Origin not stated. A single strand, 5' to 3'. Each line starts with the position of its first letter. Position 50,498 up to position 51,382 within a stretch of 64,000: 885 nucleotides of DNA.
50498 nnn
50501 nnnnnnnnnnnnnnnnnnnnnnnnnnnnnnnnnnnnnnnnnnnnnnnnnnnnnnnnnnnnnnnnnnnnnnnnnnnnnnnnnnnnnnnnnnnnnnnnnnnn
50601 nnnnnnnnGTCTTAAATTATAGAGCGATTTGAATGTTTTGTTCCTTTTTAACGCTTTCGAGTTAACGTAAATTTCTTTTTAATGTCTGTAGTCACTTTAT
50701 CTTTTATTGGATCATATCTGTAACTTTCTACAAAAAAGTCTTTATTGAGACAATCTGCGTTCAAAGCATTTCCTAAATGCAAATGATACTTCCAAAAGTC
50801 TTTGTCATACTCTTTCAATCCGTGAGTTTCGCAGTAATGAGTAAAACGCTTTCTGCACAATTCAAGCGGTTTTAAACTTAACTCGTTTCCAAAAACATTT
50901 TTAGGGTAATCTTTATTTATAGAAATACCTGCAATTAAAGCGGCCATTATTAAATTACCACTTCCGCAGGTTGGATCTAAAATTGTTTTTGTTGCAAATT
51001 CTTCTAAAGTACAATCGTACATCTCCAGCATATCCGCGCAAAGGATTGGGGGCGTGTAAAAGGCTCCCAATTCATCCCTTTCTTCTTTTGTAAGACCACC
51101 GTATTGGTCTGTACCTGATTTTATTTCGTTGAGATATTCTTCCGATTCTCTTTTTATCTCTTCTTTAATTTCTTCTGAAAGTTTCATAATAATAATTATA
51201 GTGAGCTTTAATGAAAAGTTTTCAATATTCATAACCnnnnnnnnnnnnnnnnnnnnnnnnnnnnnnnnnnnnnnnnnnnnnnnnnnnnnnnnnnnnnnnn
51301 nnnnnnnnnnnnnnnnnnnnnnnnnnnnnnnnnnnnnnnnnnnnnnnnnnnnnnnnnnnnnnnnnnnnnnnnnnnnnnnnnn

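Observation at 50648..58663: Leftward accessory island: split gamma-class methyltransferase, an HExxH protein and two paralog pairs between dut and the helicase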

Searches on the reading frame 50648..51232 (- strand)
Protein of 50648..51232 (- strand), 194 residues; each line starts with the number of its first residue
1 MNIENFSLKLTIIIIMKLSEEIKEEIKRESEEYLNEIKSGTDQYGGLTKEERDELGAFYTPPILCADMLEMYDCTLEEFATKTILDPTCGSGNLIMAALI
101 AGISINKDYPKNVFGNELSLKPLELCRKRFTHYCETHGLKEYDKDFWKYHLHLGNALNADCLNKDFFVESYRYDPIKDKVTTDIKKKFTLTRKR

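Call 3: search_protein_families(library=pfam, proteins=[window:50648-51232:-], max_evalue=0.1)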
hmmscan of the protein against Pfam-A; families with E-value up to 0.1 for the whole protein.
window:50648-51232:- (194 aa): 3 families
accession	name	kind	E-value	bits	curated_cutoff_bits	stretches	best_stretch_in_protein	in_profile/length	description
PF02384.22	N6_Mtase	-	2.8e-06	27.3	20.4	1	48-129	18-96/311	N-6 DNA Methylase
PF01170.24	UPF0020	-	0.085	13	22.3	0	81-105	29-54/197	RMKL-like, methyltransferase domain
PF20473.4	MmeI_Mtase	-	0.094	12.3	27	0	77-98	16-37/259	MmeI, DNA-methyltransferase domain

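Call 4: search_protein_families(library=phrogs, proteins=[window:50648-51232:-], max_evalue=0.01)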
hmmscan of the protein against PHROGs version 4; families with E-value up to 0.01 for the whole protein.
window:50648-51232:- (194 aa): 6 families
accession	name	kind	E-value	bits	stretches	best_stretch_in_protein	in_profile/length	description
phrog_2713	-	unknown function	8.7e-07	29.3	1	48-127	184-260/520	-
phrog_16674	-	other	7.4e-06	24.9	1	48-99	397-447/1364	DNA methyltransferase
phrog_9133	-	unknown function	0.00011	21.1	1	24-98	708-773/1259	-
phrog_5696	-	unknown function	0.00013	22.4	1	51-113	112-178/250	-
phrog_3820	-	other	0.0017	18.5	1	39-109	32-102/255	DNA methyltransferase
phrog_21201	-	other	0.002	18.9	1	46-105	12-69/156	DNA methyltransferase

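Call 6: search_protein_families(library=padloc, proteins=[window:50648-51232:-], max_evalue=0.01)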
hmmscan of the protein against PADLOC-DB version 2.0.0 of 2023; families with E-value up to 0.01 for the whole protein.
window:50648-51232:- (194 aa): 31 families (the best 25 are shown)
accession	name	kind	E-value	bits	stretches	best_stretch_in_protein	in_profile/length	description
PDLC04134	mad2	-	3.2e-11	40.7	1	51-160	266-352/492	mads_2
PDLC03356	MTase_II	-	2.2e-08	31.4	1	45-148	100-196/545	Type II methyltransferase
PDLC03338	MTase_II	-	7.8e-08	29.5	1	48-96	122-170/604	Type II methyltransferase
PDLC03335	MTase_II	-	8e-06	22.8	1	30-145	53-173/607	Type II methyltransferase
PDLC03226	MTase_II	-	1.5e-05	21.8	1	52-152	13-114/579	Type II methyltransferase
PDLC03025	MTase_I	-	7.1e-05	19.7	1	38-99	142-201/569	Type I methyltransferase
PDLC03267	MTase_II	-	7.5e-05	19.8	1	56-150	14-99/539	Type II methyltransferase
PDLC03027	MTase_I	-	0.00014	18.5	1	55-127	157-224/810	Type I methyltransferase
PDLC03348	MTase_II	-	0.00014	18.5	1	50-101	215-267/727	Type II methyltransferase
PDLC03018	MTase_I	-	0.00014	18.4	1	47-98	298-345/749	Type I methyltransferase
PDLC03310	MTase_II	-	0.00015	18.7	1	51-149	7-98/475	Type II methyltransferase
PDLC03328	MTase_II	-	0.00024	17.7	1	49-99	25-74/587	Type II methyltransferase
PDLC03719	oMTase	-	0.00026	18.1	1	38-97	8-66/387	orphan methyltransferase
PDLC03258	MTase_II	-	0.00027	18.2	1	45-155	12-109/366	Type II methyltransferase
PDLC03021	MTase_I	-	0.0004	17.3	1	54-100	162-204/491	Type I methyltransferase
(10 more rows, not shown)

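Call 10: search_dna_similar(query=window:50648-51232:-, collection=phages, mode=protein, max_rows=25, max_evalue=0.001)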
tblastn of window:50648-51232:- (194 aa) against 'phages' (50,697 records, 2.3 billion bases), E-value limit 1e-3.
No match.

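Call 12: find_related_loci(query=window:50648-51232:-, collection=viral_contigs, flank=10000)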
Query window:50648-51232:- (194 aa) in viral_contigs; peptide patterns used: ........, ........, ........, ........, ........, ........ (x = any residue, [..] = any of these).
292 stretches matched a pattern; 1 encode a relative of the query (tblastn E <= 1e-3); 1 distinct loci.
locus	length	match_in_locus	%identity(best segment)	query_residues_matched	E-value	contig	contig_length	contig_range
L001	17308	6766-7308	87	14-194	1e-108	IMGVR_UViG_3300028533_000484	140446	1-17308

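Call 29: find_homologous_proteins(query=window:50651-51187:-, max_evalue=0.001)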
Query seq(179 aa) (179 aa): 93 proteins with E <= 0.001 among 141 candidates.
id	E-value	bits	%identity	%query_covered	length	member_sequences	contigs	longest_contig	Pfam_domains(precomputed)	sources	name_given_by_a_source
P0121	4.6e-116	403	98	100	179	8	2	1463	PF02384.23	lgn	-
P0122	7.0e-112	389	95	100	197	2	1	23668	PF02384.23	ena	-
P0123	7.7e-112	389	95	100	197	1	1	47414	PF02384.23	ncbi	-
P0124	9.2e-112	389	96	100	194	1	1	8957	PF02384.23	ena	-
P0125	5.3e-111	387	94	100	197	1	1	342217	PF02384.23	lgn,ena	-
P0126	1.2e-110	385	94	100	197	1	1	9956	PF02384.23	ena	-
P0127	3.8e-110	384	94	100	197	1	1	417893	PF02384.23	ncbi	-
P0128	1.6e-109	382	93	100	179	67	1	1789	PF02384.23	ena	-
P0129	2.2e-109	381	93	100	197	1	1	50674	PF02384.23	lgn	-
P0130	8.3e-109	379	92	100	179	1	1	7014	PF02384.23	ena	-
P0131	1.3e-108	379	93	100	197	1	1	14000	PF02384.23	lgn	-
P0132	2.7e-108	378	92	100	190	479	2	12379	PF02384.23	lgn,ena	-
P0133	5.5e-108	377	92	100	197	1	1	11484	PF02384.23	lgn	-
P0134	1.1e-107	376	91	100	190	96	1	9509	PF02384.23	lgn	-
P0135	3.0e-107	374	91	100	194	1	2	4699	PF02384.23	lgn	-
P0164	2.1e-85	303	74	99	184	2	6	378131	PF02384.23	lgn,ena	-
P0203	8.6e-19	86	39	100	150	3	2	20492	PF02384.23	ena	-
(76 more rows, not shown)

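Call 30: find_encoding_contigs(protein=P0127, flank=10000, max_places=1)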
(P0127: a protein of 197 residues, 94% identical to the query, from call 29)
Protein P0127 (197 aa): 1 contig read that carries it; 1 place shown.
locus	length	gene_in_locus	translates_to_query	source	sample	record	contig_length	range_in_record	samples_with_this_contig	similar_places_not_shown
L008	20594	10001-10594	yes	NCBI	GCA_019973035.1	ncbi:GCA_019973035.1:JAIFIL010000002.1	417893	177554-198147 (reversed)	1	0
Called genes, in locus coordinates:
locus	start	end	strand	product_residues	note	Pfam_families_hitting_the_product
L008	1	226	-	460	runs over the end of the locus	-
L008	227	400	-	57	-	-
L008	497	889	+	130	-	-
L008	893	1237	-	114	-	-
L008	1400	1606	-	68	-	-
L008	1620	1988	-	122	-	-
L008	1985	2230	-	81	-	PF24749:DUF7695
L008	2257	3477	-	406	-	PF01139:RtcB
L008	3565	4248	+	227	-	-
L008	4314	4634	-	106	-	-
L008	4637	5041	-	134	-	-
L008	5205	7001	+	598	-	PF00270:DEAD, PF04851:ResIII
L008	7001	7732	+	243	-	-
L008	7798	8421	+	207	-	-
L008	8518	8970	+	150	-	PF00210:Ferritin (weak)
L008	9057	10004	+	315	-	-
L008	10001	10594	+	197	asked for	PF02384:N6_Mtase (weak)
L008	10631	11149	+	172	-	PF22769:DCD, PF00692:dUTPase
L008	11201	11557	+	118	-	-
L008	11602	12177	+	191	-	PF00265:TK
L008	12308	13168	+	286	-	-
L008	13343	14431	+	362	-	PF24827:AstE_AspA_cat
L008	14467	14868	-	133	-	-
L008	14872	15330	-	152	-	PF22522:DUF6998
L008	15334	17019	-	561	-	PF02919:Topoisom_I_N, PF01028:Topoisom_I, PF14370:Topo_C_assoc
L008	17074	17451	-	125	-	-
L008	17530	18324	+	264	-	-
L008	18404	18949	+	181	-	PF24308:DUF7487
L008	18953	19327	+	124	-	-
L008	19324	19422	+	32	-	-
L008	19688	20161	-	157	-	-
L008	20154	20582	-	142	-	-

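Call 31: find_encoding_contigs(protein=P0164, flank=10000, max_places=1)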
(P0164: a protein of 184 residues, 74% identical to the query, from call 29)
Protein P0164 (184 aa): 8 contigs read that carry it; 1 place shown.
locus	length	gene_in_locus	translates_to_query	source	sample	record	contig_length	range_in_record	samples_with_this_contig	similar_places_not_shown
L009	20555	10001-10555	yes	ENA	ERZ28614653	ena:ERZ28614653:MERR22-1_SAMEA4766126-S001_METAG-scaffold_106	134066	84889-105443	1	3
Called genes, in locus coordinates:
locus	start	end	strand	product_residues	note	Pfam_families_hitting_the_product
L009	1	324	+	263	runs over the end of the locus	-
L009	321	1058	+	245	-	PF02511:Thy1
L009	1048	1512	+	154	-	-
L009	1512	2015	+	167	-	PF01242:PTPS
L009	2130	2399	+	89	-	-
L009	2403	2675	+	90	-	-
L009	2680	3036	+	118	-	-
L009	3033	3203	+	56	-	-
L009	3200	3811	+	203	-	-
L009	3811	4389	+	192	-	-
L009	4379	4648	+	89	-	-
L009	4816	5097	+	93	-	-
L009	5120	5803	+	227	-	-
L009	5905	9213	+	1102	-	PF04851:ResIII, PF00271:Helicase_C (weak)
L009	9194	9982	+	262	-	-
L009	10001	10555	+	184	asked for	PF02384:N6_Mtase (weak)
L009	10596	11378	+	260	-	-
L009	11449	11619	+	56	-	-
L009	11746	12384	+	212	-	-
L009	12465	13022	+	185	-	PF01467:CTP_transf_like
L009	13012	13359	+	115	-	-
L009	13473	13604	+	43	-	-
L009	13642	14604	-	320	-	PF00476:DNA_pol_A (faint)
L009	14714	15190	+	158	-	-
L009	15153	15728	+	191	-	-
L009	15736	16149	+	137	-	-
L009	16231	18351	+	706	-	PF00204:DNA_gyraseB (weak), PF01751:Toprim (weak), PF00986:DNA_gyraseB_C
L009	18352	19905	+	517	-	PF00521:DNA_topoisoIV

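Call 32: find_encoding_contigs(protein=P0203, flank=8000, max_places=2)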
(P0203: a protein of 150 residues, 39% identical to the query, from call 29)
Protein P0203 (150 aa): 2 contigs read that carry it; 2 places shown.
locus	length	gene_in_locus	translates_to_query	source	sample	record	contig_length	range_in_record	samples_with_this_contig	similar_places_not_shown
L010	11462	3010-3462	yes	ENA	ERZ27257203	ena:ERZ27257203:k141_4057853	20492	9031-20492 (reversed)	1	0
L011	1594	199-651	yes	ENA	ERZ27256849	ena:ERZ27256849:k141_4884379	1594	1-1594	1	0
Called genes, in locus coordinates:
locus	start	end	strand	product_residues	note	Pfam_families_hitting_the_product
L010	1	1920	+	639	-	?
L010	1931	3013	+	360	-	-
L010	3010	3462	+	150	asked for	PF02384:N6_Mtase (weak)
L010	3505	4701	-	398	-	-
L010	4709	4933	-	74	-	-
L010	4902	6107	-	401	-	PF04055:Radical_SAM (weak)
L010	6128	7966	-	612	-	-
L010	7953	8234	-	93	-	-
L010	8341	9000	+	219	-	-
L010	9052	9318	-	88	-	-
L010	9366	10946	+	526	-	PF13306:LRR_5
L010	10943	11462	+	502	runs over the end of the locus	PF13855:LRR_8 (faint), PF13306:LRR_5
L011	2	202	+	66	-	?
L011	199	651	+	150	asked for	PF02384:N6_Mtase (weak)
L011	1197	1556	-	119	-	-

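Call 35: find_encoding_contigs(protein=P0125, flank=10000, max_places=1)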
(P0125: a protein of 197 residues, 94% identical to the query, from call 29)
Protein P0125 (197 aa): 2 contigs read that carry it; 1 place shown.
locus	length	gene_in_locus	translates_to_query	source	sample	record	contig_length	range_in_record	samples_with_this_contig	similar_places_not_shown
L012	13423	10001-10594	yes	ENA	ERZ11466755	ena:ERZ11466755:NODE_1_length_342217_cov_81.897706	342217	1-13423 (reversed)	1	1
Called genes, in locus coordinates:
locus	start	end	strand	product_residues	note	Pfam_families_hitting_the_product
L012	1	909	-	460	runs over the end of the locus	-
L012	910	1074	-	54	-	-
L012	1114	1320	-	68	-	-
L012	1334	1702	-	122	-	-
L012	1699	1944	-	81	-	PF24749:DUF7695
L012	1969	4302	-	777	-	PF01139:RtcB (weak), PF14890:Intein_splicing, PF01139:RtcB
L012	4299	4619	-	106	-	-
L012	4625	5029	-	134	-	-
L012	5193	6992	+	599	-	PF00270:DEAD, PF04851:ResIII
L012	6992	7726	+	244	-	-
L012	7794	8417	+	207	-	-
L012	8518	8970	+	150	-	PF00210:Ferritin (weak)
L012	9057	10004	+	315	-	-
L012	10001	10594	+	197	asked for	PF02384:N6_Mtase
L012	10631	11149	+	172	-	PF22769:DCD, PF00692:dUTPase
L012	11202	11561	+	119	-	-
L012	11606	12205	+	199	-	PF00265:TK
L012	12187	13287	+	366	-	PF24827:AstE_AspA_cat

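Call 46: search_solved_structures(query=window:50651-51187:-, max_evalue=1, show_alignments=3)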
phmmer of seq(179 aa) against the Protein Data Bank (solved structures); distinct sequences matched with E-value up to 1: 8.
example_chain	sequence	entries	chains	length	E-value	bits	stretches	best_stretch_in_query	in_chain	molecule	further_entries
7lo5_A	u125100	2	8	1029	0.063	16.5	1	37-112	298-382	Site-specific DNA-methyltransferase (adenine-specific)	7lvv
3ufb_A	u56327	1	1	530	0.13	15.4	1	31-83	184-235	Type I restriction-modification system methyltransferase subunit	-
9m7v_H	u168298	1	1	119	0.21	14.8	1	75-133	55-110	The heavy chain of Fab CT11F9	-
2okc_A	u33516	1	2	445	0.5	13.6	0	35-84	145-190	Type I restriction enzyme StySJI M protein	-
9ohl_C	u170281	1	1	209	0.59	13.4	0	19-94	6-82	rRNA N(6)-adenosine-methyltransferase METTL5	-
6h2u_A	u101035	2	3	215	0.62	13.3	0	19-94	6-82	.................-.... protein 5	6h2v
7vru_A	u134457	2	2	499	0.66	13.2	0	38-88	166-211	Site-specific DNA-methyltransferase (adenine-specific)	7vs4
3nv0_B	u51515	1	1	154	0.66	13.2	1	7-46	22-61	NTF2-related export protein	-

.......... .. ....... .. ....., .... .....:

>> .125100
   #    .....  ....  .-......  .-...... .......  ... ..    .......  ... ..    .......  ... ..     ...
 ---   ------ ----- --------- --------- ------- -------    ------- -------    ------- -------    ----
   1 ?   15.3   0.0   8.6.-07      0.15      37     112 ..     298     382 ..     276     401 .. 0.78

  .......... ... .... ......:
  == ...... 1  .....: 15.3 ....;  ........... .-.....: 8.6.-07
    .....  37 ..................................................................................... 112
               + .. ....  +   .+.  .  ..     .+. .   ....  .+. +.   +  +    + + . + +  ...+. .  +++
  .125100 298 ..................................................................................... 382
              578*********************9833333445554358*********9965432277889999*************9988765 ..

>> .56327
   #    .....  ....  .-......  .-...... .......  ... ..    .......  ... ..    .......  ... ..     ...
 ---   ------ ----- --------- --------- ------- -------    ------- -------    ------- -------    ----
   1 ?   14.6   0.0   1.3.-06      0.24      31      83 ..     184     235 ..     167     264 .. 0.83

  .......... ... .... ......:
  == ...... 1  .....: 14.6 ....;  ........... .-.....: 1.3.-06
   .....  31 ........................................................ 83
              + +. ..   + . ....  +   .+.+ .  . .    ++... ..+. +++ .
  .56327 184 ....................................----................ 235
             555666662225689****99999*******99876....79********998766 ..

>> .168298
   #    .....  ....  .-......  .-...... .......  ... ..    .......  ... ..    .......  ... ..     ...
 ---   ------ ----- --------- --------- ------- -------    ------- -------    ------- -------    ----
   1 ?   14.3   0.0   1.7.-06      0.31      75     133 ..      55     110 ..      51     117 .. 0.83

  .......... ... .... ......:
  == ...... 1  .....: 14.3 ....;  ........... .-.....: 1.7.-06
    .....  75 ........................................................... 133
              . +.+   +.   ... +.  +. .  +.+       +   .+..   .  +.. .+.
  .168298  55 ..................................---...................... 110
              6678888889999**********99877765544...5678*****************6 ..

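Call 53: find_related_loci(query=A2, collection=viral_contigs, flank=8000)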
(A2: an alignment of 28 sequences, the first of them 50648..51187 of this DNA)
Query A2 (179 aa) in viral_contigs; peptide patterns used: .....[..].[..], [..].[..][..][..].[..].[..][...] (x = any residue, [..] = any of these).
157 stretches matched a pattern; 31 encode a relative of the query (tblastn E <= 1e-3); 31 distinct loci.
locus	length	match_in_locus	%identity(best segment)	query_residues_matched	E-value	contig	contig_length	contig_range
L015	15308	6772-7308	87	1-179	7e-106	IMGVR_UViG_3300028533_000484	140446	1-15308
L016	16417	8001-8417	40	1-158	2e-27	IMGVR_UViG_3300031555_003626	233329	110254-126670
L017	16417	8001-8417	40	1-158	2e-27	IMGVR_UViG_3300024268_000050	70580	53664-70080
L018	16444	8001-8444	38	1-163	2e-26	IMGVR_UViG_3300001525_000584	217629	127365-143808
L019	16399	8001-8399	43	1-148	2e-26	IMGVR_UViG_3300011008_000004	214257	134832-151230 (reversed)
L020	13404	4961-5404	37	1-179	4e-21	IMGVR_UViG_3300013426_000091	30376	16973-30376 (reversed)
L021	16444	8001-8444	37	1-179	4e-21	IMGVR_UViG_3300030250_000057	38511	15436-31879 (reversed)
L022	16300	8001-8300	40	1-116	1e-17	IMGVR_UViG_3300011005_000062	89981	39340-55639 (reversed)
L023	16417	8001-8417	36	1-167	7e-16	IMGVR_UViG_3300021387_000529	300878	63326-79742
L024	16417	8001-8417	36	1-167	7e-16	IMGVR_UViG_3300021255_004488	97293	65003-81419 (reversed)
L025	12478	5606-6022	36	1-167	2e-15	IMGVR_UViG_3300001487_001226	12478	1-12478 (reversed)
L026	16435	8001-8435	38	1-174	1e-25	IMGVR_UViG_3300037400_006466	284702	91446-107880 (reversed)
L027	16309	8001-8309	32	39-145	2e-11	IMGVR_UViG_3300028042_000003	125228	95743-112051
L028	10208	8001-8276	28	34-125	5e-6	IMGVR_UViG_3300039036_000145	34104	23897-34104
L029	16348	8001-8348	27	40-165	8e-6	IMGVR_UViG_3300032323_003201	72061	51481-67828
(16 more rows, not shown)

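Call 56: search_protein_families(library=pfam, proteins=[L009:5905-9213:+, L020:2892-4019:+, L016:6357-7655:+], max_evalue=0.01)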
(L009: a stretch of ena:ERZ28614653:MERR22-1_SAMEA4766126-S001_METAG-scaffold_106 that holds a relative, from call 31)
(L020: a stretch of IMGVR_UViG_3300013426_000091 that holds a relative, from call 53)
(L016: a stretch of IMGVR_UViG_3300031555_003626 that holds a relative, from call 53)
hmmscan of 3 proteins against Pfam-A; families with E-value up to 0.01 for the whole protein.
L009:5905-9213:+ (1102 aa): 3 families
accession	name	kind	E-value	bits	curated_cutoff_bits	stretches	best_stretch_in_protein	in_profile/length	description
PF04851.21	ResIII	-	9.9e-08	32.5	22.5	1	137-314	4-162/164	Type III restriction enzyme, res subunit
PF00271.37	Helicase_C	-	1.6e-06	28.8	23.5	1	364-466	9-106/110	Helicase conserved C-terminal domain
PF07669.17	Eco57I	-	0.0023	18.5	25.3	1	835-853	67-86/171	Eco57I restriction-modification methylase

L020:2892-4019:+ (376 aa): 0 families

L016:6357-7655:+ (433 aa): 1 family
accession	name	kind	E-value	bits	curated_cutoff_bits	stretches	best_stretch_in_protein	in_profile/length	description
PF07669.17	Eco57I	-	7.4e-06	26.6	25.3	1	149-187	56-93/171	Eco57I restriction-modification methylase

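Call 57: search_protein_families(library=padloc, proteins=[L009:5905-9213:+, L008:5205-7001:+, L008:7001-7732:+], max_evalue=0.001)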
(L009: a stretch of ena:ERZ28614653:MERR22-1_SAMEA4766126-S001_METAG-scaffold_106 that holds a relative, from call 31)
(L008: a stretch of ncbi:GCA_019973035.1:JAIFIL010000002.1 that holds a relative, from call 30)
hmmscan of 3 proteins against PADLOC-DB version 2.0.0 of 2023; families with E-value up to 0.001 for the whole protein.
L009:5905-9213:+ (1102 aa): 0 families

L008:5205-7001:+ (598 aa): 5 families
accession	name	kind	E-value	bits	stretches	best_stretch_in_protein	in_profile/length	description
PDLC02704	PbeA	-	4e-10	36.8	1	12-148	262-398/682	PbeA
PDLC01763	Cas3b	-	6.9e-08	29.7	1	9-100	250-335/762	-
PDLC02703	PbeA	-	8.9e-06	22.6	0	343-378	563-600/626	PbeA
PDLC01770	Cas3g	-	7.3e-05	19.4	0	16-105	22-109/733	-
PDLC00938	Cas3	-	0.00046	17.5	0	26-87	3-62/358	CRISPR-associated helicase Cas3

L008:7001-7732:+ (243 aa): 0 families

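Call 58: list_cluster_members(proteins=[P0127, P0123, P0027, P0084, P0047])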
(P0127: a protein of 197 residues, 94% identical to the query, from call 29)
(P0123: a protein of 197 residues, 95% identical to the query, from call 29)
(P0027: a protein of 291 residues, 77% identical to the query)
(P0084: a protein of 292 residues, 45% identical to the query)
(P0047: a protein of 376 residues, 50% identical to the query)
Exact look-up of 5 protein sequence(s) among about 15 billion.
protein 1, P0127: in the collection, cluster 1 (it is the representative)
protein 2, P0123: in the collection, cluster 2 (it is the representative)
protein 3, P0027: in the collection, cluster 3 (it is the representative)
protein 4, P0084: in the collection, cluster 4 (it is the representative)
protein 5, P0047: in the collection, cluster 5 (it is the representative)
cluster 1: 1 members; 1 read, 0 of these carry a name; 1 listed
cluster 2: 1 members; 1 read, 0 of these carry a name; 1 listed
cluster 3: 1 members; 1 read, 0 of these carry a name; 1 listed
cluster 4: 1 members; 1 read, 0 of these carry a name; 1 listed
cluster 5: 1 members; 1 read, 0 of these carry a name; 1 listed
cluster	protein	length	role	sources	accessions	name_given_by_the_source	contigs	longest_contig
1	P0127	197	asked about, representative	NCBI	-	-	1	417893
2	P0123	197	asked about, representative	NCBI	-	-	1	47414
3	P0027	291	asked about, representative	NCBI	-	-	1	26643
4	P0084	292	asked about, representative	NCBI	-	-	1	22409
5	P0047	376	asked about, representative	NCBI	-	-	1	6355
